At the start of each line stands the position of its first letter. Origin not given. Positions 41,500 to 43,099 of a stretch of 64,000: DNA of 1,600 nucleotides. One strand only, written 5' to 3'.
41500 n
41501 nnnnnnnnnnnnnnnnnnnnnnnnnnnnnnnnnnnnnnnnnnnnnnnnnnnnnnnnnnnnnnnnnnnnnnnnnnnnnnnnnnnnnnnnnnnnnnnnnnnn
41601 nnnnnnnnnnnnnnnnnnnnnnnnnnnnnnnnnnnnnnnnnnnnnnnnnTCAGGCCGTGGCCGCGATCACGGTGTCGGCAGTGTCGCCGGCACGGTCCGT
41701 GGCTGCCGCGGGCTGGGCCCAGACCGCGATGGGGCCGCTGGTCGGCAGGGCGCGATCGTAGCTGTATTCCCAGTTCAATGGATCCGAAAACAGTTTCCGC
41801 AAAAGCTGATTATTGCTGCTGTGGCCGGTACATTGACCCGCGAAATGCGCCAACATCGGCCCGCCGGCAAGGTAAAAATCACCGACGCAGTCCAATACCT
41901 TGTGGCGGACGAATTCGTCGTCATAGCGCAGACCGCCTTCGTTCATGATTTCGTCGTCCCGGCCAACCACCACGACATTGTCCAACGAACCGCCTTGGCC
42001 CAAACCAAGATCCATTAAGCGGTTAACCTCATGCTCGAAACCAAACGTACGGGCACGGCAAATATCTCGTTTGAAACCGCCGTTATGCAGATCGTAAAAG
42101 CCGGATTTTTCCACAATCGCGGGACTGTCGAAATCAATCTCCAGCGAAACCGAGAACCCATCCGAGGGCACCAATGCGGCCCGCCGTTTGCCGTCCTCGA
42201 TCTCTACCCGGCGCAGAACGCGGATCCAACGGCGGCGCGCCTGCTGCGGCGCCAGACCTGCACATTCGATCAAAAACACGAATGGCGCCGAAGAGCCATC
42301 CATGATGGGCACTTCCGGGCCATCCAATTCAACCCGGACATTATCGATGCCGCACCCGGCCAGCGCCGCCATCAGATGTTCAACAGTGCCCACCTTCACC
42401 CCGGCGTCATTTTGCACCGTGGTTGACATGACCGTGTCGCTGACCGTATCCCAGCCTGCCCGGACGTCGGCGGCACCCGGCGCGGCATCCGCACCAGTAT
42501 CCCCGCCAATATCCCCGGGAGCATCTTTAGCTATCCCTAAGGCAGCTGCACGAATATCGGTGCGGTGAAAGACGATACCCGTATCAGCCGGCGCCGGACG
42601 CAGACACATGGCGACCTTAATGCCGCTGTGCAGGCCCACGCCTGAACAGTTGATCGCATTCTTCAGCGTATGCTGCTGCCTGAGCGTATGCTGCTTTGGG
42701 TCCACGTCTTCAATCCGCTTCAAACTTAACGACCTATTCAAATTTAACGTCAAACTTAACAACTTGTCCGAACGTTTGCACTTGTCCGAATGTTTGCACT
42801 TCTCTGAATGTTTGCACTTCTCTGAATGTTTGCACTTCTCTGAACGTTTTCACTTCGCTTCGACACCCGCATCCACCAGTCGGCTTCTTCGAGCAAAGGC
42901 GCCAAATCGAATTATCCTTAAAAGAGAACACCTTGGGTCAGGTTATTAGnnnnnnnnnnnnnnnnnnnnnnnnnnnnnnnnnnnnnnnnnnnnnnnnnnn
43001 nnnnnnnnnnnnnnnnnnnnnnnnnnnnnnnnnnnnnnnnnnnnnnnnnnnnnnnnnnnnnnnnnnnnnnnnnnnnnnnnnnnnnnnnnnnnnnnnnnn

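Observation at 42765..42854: Array of five 18-bp direct repeats immediately upstream of lpxC at the end of the dcw cluster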

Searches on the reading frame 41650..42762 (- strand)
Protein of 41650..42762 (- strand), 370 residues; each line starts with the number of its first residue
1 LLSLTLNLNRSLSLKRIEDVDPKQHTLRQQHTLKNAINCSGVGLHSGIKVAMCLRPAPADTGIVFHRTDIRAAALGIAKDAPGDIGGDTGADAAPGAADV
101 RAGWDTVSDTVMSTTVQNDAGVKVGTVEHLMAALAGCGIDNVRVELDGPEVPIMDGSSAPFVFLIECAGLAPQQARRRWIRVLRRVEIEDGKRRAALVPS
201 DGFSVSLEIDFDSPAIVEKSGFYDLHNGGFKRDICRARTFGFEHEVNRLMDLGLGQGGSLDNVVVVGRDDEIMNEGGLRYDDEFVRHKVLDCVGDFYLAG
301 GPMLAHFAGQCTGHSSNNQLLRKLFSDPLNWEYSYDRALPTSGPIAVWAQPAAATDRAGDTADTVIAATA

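Call 8: find_related_loci(query=window:41650-42705:-, collection=genome_contigs, flank=3000)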
Query window:41650-42705:- (351 aa) in genome_contigs; peptide patterns used: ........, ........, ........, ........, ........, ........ (x = any residue, [..] = any of these).
600 stretches matched a pattern (row limit reached: there are more); 597 encode a relative of the query (tblastn E <= 1e-3); the best 80 are kept; 80 distinct loci.
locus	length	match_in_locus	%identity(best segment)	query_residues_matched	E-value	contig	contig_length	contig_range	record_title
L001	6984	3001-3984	82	9-351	2e-177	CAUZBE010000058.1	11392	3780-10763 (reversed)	MAG: Alphaproteobacteria bacterium isolate CB11b_AW.37 genome assembly, contig: Ga0310124_10003049, whole genome shotgun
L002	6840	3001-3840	53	10-314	3e-100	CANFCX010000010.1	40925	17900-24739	MAG: Rhodospirillales bacterium isolate CH-Jul18-20 genome assembly, contig: CH-Jul18-C1160, whole genome shotgun sequen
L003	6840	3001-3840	55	11-314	1e-98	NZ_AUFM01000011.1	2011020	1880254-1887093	Nisaea denitrificans DSM 18348 K328DRAFT_scaffold00001.1_C, whole genome shotgun sequence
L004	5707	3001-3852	53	10-319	1e-98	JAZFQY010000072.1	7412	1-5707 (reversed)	MAG: Alphaproteobacteria bacterium isolate MT4bin.20 MT4bin.20_72, whole genome shotgun sequence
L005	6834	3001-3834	54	11-312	6e-98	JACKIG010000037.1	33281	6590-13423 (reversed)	MAG: Rhodospirillaceae bacterium isolate HK-STAS-PROT-1 HK-STAS-PROT-1_37, whole genome shotgun sequence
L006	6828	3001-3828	54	7-306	2e-97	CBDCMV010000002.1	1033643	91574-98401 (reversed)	MAG: Alphaproteobacteria bacterium isolate d4acb477-92b7-4a05-a838-3873ed8152b3 genome assembly, contig: contig_2, whole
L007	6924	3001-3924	51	7-336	4e-97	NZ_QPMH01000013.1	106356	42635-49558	Ferruginivarius sediminum strain WD2A32 WD2A32_scaffold13, whole genome shotgun sequence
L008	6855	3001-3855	54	10-313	5e-97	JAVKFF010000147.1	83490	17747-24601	MAG: Azospirillaceae bacterium isolate G2-EDA-09 k141_27027, whole genome shotgun sequence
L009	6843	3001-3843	53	11-315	2e-96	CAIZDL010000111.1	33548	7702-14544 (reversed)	MAG: uncultured Rhodospirillales bacterium isolate Umea3_bin-0647 genome assembly, contig: bin-0647:111/291, whole genom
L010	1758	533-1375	52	8-312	8e-102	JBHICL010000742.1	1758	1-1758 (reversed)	MAG: Alphaproteobacteria bacterium isolate bea2_sp2_bin.24 NODE_30545_length_1758_cov_12.244275, whole genome shotgun se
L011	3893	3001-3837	53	10-312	4e-96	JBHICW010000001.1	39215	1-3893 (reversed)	MAG: Alphaproteobacteria bacterium isolate Bea_3_bin.25 NODE_45_length_39215_cov_13.488355, whole genome shotgun sequenc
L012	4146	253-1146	51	10-332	8e-96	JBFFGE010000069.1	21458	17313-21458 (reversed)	MAG: Alphaproteobacteria bacterium isolate Mix_mud15.2022.01.34 k141_913335_length_21458_cov_9.0000, whole genome shotgu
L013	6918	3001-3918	51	10-336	9e-96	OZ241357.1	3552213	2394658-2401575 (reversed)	MAG: Alphaproteobacteria bacterium isolate 88d555cd-2633-4b86-a1be-1e9adaae3909 genome assembly, chromosome: 1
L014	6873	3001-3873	51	10-324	1e-95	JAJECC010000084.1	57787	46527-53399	MAG: Rhodospirillales bacterium isolate jk18x9bins.84 k141_309056, whole genome shotgun sequence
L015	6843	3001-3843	52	10-314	7e-94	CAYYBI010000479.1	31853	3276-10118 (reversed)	MAG TPA_asm: uncultured Rhodospirillaceae bacterium isolate binchicken_co231_167 genome assembly, contig: k141_2106837,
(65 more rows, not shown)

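Call 9: search_protein_families(library=ncbifam, proteins=[window:41650-42762:-])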
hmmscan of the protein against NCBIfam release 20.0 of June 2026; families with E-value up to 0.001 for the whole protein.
window:41650-42762:- (370 aa): 3 families
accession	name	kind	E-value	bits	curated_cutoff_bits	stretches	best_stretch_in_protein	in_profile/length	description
TIGR00325.1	lpxC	equivalog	9.6e-84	281.2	187.25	2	100-333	49-280/297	UDP-3-O-acyl-N-acetylglucosamine deacetylase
NF009667.0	PRK13188.1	equivalog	9.1e-68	229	465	2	96-325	47-299/464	bifunctional UDP-3-O-[3-hydroxymyristoyl] N-acetylglucosamine deacetylase/3-hydroxyacyl-ACP dehydratase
NF009666.0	PRK13187.1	equivalog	2.1e-48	165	423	2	98-334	59-300/305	UDP-3-O-acyl N-acetylglycosamine deacetylase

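Call 17: find_encoding_contigs(protein=window:41650-42762:-, flank=2500, max_places=10)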
Protein window:41650-42762:- (370 aa): no gene with exactly this product is on record in the collection.

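Call 19: find_homologous_proteins(query=window:41650-42723:-, max_evalue=1e-60)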
Query window:41650-42723:- (357 aa): 7473 proteins with E <= 1e-60 among 8000 candidates; the best 120 are listed.
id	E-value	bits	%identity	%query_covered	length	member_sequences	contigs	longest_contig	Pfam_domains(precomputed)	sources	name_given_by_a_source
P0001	1.8e-240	815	100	100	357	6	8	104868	PF03331.20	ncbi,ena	-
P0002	3.2e-205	699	88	100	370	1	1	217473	PF03331.20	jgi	jgi:UDP-3-O-[3-hydroxymyristoyl] N-acetylglucosamine deacetylase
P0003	3.0e-201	686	86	100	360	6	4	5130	PF03331.20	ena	-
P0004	1.2e-196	671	86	98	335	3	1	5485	PF03331.20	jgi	jgi:UDP-3-O-[3-hydroxymyristoyl] N-acetylglucosamine deacetylase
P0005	1.7e-193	661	84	98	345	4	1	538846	PF03331.20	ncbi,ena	-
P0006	1.1e-192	658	84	98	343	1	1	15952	PF03331.20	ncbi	-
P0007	5.0e-188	643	81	98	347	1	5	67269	PF03331.20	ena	-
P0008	4.1e-185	633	83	96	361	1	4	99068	PF03331.20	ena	-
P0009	1.0e-182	625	82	100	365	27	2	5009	PF03331.20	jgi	-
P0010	6.4e-176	603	80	96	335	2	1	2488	PF03331.20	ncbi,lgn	-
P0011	2.9e-173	594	79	96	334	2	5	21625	PF03331.20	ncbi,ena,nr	ncbi:MAG: UDP-3-O-acyl-N-acetylglucosamine deacetylase [Rhodospirillaceae bacterium]|nr:UDP-3-O-acyl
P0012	1.1e-172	592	79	96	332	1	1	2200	PF03331.20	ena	-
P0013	1.2e-172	592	79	96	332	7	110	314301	PF03331.20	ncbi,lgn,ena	-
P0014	3.0e-172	591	79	96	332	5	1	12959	PF03331.20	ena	-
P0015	4.2e-169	580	76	96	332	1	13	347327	PF03331.20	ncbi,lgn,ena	-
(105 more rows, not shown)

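Call 20: find_encoding_contigs(protein=P0002, flank=2500, max_places=3)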
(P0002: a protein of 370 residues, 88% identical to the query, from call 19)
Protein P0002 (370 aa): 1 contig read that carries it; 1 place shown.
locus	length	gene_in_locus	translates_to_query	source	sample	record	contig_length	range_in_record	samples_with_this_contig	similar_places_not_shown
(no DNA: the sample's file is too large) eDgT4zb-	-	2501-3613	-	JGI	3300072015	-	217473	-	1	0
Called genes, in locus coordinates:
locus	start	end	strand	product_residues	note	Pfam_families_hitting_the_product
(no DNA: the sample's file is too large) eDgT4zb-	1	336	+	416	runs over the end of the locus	PF11104:PilM_2 (faint), PF14450:FtsA, PF02491:SHS2_FTSA, PF06723:MreB_Mbl, PF14450:FtsA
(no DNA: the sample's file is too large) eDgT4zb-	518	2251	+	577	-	PF00091:Tubulin, PF12327:FtsZ_C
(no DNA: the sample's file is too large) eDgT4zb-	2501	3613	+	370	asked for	PF03331:LpxC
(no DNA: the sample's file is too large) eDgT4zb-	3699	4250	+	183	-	PF11136:DUF2889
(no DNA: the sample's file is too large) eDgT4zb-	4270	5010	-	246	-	PF13489:Methyltransf_23, PF02353:CMAS, PF08003:Methyltransf_9 (weak), PF13847:Methyltransf_31, PF08241:Methyltransf_11, PF08242:Methyltransf_12, PF13649:Methyltransf_25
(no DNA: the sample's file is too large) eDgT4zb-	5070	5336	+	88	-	-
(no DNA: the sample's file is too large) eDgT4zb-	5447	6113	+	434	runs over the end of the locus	PF00696:AA_kinase, PF22629:ACT_AHAS_ss (faint), PF01842:ACT, PF22468:ACT_9, PF13840:ACT_7, PF22468:ACT_9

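Call 21: find_encoding_contigs(protein=P0003, flank=2500, max_places=4)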
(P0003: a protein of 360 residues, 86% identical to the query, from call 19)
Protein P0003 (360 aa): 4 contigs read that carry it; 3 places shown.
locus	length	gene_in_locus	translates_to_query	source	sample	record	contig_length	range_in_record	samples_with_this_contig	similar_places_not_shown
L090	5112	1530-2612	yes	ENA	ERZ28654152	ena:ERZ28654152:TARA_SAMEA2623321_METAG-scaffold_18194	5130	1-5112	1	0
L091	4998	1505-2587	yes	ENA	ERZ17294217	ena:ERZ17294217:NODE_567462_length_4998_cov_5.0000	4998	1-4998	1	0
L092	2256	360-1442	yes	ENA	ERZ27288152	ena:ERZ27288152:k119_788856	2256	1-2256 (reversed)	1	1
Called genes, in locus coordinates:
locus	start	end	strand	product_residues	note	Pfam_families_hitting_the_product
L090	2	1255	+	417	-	?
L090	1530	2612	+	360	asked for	PF03331:LpxC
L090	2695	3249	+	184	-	PF11136:DUF2889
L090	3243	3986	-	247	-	PF13489:Methyltransf_23, PF02353:CMAS, PF08003:Methyltransf_9 (weak), PF13847:Methyltransf_31, PF08241:Methyltransf_11, PF08242:Methyltransf_12, PF13649:Methyltransf_25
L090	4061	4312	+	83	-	-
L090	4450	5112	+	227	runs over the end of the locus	?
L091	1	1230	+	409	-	?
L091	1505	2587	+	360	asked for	PF03331:LpxC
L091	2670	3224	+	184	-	PF11136:DUF2889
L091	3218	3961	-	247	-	PF13489:Methyltransf_23, PF02353:CMAS, PF08003:Methyltransf_9 (weak), PF13847:Methyltransf_31, PF08241:Methyltransf_11, PF08242:Methyltransf_12, PF13649:Methyltransf_25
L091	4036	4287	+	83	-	-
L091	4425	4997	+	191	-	?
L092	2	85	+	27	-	?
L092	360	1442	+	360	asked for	PF03331:LpxC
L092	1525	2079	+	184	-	PF11136:DUF2889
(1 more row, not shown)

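Call 22: find_encoding_contigs(protein=P0004, flank=2500, max_places=3)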
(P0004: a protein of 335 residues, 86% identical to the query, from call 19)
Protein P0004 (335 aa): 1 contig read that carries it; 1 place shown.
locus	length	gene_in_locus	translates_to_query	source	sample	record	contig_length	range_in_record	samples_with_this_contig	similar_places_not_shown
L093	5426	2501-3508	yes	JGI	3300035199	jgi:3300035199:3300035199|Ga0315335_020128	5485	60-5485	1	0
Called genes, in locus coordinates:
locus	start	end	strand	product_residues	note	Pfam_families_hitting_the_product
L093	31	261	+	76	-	-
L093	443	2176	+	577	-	PF00091:Tubulin, PF12327:FtsZ_C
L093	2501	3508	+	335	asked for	PF03331:LpxC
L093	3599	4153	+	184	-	PF11136:DUF2889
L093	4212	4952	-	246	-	PF13489:Methyltransf_23, PF02353:CMAS, PF08003:Methyltransf_9 (weak), PF13847:Methyltransf_31, PF08241:Methyltransf_11, PF08242:Methyltransf_12, PF13649:Methyltransf_25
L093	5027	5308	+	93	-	-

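Call 23: find_encoding_contigs(protein=P0005, flank=2500, max_places=3)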
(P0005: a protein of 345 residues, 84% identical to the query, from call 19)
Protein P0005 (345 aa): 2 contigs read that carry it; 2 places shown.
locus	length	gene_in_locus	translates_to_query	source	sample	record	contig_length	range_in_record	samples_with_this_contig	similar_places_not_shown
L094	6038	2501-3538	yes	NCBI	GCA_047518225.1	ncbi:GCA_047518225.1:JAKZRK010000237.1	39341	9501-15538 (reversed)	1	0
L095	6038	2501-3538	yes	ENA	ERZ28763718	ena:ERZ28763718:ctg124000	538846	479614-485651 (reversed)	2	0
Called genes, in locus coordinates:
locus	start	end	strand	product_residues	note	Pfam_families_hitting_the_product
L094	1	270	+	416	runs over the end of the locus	PF11104:PilM_2 (faint), PF14450:FtsA, PF02491:SHS2_FTSA, PF06723:MreB_Mbl, PF14450:FtsA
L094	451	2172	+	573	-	PF00091:Tubulin, PF12327:FtsZ_C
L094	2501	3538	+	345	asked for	PF03331:LpxC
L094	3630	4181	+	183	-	PF11136:DUF2889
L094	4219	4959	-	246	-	PF13489:Methyltransf_23, PF02353:CMAS, PF08003:Methyltransf_9 (weak), PF13847:Methyltransf_31, PF08241:Methyltransf_11, PF08242:Methyltransf_12, PF13649:Methyltransf_25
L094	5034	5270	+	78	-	-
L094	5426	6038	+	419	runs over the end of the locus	PF22629:ACT_AHAS_ss (faint), PF00696:AA_kinase, PF01842:ACT, PF22468:ACT_9, PF13840:ACT_7, PF22468:ACT_9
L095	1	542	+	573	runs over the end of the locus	PF00091:Tubulin, PF12327:FtsZ_C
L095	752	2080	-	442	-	PF13701:DDE_Tnp_1_4, PF01609:DDE_Tnp_1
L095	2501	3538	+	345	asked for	PF03331:LpxC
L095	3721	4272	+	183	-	PF11136:DUF2889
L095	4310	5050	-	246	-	PF13489:Methyltransf_23, PF02353:CMAS, PF08003:Methyltransf_9 (weak), PF13847:Methyltransf_31, PF08241:Methyltransf_11, PF08242:Methyltransf_12, PF13649:Methyltransf_25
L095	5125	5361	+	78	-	-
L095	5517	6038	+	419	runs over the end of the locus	PF22629:ACT_AHAS_ss (faint), PF00696:AA_kinase, PF01842:ACT, PF22468:ACT_9, PF13840:ACT_7, PF22468:ACT_9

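Call 27: list_cluster_members(proteins=[P0001])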
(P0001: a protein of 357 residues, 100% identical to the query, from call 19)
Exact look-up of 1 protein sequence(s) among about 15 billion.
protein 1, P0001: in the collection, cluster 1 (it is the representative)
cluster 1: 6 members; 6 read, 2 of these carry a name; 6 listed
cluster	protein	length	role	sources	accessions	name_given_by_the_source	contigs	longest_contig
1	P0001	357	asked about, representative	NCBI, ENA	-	-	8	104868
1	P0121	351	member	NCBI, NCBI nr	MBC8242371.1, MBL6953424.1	MAG: UDP-3-O-[3-hydroxymyristoyl] N-acetylglucosamine deacetylase [Alphaproteobacteria ... | UDP-3-O-[3-hydroxymyristoyl] N-acetylglucosamine deacetylase [Alphaproteobacteria ...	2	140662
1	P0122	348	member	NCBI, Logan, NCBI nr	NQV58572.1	MAG: UDP-3-O-[3-hydroxymyristoyl] N-acetylglucosamine deacetylase [Alphaproteobacteria ... | UDP-3-O-[3-hydroxymyristoyl] N-acetylglucosamine deacetylase [Alphaproteobacteria ...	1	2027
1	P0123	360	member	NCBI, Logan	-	-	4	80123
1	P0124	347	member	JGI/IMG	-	-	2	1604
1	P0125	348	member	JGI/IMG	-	-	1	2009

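Call 28: find_encoding_contigs(protein=P0008, flank=2500, max_places=3)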
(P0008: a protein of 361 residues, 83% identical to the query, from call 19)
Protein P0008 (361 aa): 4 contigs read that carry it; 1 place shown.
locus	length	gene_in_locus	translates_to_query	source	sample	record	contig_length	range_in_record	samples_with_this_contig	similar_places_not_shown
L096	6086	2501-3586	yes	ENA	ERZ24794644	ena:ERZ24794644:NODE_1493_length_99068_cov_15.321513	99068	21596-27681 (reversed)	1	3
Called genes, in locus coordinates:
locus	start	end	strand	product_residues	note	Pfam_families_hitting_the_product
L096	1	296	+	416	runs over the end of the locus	PF11104:PilM_2 (faint), PF14450:FtsA, PF02491:SHS2_FTSA, PF06723:MreB_Mbl, PF14450:FtsA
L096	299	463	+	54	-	-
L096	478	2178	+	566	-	PF00091:Tubulin, PF12327:FtsZ_C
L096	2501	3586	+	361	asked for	PF03331:LpxC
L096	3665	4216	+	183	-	PF11136:DUF2889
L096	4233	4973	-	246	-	PF05401:NodS (weak), PF02353:CMAS, PF05175:MTS (weak), PF13489:Methyltransf_23, PF13847:Methyltransf_31, PF08241:Methyltransf_11, PF08242:Methyltransf_12, PF13649:Methyltransf_25, +1 more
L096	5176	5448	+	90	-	-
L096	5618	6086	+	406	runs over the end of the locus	PF00696:AA_kinase, PF22629:ACT_AHAS_ss (faint), PF01842:ACT, PF22468:ACT_9, PF13840:ACT_7, PF22468:ACT_9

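Call 29: find_encoding_contigs(protein=P0007, flank=2500, max_places=3)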
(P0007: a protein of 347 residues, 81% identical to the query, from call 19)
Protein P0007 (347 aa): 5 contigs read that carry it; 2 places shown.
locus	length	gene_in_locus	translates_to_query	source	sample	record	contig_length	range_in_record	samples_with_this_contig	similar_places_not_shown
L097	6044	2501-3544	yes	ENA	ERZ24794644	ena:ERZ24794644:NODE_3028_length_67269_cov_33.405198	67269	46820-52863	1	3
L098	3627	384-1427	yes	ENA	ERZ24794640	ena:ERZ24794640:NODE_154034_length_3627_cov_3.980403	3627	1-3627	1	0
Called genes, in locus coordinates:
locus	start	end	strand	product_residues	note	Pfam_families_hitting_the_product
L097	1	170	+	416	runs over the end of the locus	PF11104:PilM_2 (faint), PF14450:FtsA, PF02491:SHS2_FTSA, PF06723:MreB_Mbl, PF14450:FtsA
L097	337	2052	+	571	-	PF00091:Tubulin, PF12327:FtsZ_C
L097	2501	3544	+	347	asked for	PF03331:LpxC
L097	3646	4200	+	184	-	PF11136:DUF2889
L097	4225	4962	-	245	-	PF08003:Methyltransf_9, PF13489:Methyltransf_23, PF02353:CMAS, PF13847:Methyltransf_31, PF08241:Methyltransf_11, PF08242:Methyltransf_12, PF13649:Methyltransf_25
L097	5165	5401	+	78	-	-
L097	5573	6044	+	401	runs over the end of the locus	PF00696:AA_kinase, PF22629:ACT_AHAS_ss (faint), PF01842:ACT, PF22468:ACT_9, PF13840:ACT_7, PF22468:ACT_9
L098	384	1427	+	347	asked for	PF03331:LpxC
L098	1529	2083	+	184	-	PF11136:DUF2889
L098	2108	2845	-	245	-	PF08003:Methyltransf_9, PF13489:Methyltransf_23, PF02353:CMAS, PF13847:Methyltransf_31, PF08241:Methyltransf_11, PF08242:Methyltransf_12, PF13649:Methyltransf_25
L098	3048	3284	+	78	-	-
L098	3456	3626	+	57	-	?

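Call 32: find_encoding_contigs(protein=P0123, flank=2500, max_places=6)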
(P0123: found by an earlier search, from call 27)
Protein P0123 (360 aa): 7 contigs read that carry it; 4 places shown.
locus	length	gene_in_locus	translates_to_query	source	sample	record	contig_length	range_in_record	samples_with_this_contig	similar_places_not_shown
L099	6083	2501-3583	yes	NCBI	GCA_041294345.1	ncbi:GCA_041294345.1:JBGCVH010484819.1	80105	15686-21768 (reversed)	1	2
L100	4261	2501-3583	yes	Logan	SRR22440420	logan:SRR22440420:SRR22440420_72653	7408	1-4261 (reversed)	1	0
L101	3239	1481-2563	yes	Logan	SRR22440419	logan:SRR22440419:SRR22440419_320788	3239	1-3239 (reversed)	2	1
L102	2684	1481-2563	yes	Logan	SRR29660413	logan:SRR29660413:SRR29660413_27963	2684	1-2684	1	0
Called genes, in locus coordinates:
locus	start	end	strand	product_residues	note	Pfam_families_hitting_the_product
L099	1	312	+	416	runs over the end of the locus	PF11104:PilM_2 (faint), PF14450:FtsA, PF02491:SHS2_FTSA, PF06723:MreB_Mbl, PF14450:FtsA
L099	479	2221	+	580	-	PF00091:Tubulin, PF12327:FtsZ_C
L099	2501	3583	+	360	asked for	PF03331:LpxC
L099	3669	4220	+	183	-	PF11136:DUF2889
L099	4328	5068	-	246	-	PF13489:Methyltransf_23, PF02353:CMAS, PF08003:Methyltransf_9 (weak), PF13847:Methyltransf_31, PF08241:Methyltransf_11, PF08242:Methyltransf_12, PF13649:Methyltransf_25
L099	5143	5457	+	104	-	-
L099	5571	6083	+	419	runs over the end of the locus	PF00696:AA_kinase, PF22629:ACT_AHAS_ss (faint), PF01842:ACT, PF22468:ACT_9, PF13840:ACT_7, PF22468:ACT_9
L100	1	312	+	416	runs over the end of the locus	PF11104:PilM_2 (faint), PF14450:FtsA, PF02491:SHS2_FTSA, PF06723:MreB_Mbl, PF14450:FtsA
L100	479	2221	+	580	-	PF00091:Tubulin, PF12327:FtsZ_C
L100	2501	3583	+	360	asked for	PF03331:LpxC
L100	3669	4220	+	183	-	PF11136:DUF2889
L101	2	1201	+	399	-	?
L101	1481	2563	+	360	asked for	PF03331:LpxC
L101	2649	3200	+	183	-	PF11136:DUF2889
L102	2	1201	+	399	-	?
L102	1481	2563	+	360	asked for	PF03331:LpxC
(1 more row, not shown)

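Call 33: find_encoding_contigs(protein=P0121, flank=2500, max_places=6)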
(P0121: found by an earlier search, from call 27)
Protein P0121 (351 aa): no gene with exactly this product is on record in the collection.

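Call 34: find_encoding_contigs(protein=P0124, flank=2500, max_places=6)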
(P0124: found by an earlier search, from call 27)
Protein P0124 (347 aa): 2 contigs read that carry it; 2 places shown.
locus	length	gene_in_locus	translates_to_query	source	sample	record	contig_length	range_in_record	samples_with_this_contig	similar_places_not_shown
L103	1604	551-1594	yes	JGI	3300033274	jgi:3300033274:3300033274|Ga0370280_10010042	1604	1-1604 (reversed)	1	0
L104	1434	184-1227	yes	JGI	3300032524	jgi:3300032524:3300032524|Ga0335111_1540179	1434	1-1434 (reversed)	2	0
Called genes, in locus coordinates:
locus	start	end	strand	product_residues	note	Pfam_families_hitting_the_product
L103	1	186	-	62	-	?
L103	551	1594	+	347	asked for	PF03331:LpxC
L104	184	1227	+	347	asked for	PF03331:LpxC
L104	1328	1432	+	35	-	?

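Call 35: find_encoding_contigs(protein=P0125, flank=2500, max_places=6)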
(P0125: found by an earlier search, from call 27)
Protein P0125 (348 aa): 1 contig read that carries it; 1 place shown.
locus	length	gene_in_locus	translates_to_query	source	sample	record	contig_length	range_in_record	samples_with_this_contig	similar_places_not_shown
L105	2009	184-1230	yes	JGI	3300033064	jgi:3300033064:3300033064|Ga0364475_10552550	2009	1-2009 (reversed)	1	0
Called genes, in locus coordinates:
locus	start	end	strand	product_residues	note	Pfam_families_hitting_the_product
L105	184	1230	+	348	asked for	PF03331:LpxC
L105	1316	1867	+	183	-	PF11136:DUF2889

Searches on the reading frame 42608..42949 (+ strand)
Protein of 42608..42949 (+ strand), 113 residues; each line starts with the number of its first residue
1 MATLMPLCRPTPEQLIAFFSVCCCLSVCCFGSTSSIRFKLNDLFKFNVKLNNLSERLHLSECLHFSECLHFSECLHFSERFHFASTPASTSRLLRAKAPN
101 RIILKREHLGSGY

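Call 56: find_homologous_proteins(query=window:42608-42949:+, max_evalue=1)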
Query window:42608-42949:+: 116 candidates shared short words with the query, none scored E <= 1.

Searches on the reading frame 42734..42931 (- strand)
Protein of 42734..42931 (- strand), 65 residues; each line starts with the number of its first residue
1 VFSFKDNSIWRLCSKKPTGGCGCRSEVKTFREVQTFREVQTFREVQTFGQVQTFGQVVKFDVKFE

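Call 49: find_homologous_proteins(query=window:42734-42931:-, max_evalue=10)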
Query window:42734-42931:-: 97 candidates shared short words with the query, none scored E <= 10.
